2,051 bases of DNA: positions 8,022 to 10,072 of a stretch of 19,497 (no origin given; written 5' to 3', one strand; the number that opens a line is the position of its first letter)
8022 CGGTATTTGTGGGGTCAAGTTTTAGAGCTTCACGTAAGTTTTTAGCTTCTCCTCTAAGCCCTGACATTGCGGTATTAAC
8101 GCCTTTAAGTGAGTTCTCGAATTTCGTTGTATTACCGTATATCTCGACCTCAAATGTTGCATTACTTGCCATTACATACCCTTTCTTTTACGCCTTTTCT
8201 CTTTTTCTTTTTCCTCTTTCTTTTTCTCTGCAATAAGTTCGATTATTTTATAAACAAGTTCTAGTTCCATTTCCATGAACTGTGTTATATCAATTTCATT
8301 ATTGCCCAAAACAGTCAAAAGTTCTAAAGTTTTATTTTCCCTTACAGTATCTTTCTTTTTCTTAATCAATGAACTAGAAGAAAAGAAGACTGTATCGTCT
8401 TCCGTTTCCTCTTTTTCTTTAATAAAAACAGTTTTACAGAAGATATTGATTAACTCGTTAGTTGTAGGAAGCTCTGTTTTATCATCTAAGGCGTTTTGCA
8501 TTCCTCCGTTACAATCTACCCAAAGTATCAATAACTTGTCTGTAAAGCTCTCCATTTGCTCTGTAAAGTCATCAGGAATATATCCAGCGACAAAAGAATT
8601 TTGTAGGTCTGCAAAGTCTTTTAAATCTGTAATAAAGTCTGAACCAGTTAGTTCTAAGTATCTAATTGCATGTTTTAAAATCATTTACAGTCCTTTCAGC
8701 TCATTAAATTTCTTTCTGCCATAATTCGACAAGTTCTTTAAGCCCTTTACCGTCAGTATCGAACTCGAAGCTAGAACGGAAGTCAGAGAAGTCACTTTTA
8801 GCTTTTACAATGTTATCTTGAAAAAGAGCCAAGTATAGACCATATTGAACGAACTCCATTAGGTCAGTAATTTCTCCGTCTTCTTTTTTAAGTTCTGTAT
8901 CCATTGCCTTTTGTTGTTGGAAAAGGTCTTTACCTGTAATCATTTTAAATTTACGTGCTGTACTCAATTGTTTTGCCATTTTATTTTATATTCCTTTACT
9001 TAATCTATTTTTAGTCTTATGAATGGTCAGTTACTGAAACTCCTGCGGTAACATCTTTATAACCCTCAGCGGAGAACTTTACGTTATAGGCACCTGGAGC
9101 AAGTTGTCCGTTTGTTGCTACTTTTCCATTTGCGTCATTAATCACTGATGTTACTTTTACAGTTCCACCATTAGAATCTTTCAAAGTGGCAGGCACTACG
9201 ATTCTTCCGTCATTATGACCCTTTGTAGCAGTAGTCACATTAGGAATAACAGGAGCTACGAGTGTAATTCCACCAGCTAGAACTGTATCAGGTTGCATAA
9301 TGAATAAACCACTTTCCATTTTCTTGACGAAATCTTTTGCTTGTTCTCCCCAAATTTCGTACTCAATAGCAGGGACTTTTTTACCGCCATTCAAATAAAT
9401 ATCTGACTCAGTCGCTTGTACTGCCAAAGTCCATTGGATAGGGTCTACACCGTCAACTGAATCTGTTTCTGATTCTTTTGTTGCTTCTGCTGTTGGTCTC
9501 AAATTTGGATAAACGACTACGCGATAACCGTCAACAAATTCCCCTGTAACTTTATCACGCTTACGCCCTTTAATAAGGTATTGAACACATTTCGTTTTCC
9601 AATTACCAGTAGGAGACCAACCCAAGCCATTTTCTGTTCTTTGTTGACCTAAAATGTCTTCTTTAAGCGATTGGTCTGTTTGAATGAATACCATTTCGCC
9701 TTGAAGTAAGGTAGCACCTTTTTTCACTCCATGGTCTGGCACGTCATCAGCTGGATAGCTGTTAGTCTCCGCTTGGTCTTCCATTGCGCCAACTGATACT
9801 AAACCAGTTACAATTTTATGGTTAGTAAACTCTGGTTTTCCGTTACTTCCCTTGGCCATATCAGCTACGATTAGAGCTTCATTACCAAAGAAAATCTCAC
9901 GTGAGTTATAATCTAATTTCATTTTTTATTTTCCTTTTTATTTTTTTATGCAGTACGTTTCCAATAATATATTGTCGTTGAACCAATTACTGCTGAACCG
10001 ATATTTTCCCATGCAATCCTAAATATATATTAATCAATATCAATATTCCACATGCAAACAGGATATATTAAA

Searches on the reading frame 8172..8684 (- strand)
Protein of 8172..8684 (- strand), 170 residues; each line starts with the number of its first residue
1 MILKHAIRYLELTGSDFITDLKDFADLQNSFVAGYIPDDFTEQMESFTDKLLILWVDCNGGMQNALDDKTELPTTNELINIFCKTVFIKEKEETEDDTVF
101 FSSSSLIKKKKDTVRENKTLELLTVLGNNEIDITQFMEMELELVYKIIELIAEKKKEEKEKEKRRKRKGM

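Call 12: search_protein_families(library=phrogs, proteins=[window:8172-8684:-], max_evalue=0.00001)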
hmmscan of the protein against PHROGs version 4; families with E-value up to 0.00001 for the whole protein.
window:8172-8684:- (170 aa): 1 family
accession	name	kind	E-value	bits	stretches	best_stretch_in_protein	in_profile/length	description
phrog_1421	-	head and packaging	2.4e-113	377.1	1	1-170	1-170/170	virion structural protein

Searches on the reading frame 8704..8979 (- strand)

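Call 12: search_protein_families(library=phrogs, proteins=[window:8704-8979:-], max_evalue=0.00001)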
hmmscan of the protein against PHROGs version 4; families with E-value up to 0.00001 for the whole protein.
window:8704-8979:- (91 aa): 1 family
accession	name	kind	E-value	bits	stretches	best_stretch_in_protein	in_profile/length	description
phrog_1420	-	head and packaging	7.6e-61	203.4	1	1-91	1-91/91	virion structural protein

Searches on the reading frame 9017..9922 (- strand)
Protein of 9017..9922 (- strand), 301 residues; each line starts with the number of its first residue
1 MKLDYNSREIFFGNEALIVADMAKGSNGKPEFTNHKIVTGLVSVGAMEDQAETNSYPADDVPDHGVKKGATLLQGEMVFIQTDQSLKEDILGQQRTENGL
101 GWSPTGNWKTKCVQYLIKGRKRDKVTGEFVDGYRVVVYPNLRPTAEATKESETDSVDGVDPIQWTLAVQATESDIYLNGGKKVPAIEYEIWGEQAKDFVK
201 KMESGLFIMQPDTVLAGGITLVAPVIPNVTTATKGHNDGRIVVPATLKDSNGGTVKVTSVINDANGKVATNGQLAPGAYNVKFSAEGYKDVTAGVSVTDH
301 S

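Call 12: search_protein_families(library=phrogs, proteins=[window:9017-9922:-], max_evalue=0.00001)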
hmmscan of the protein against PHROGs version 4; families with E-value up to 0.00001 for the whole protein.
window:9017-9922:- (301 aa): 3 families
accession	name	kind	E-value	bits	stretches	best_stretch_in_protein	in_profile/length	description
phrog_3791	-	tail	1.4e-207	691.8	1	1-300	1-300/529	major tail protein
phrog_1433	-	tail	3.9e-197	654.6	1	1-301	1-301/301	major tail protein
phrog_33048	-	head and packaging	1.8e-10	41.1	1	220-298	404-484/486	major head protein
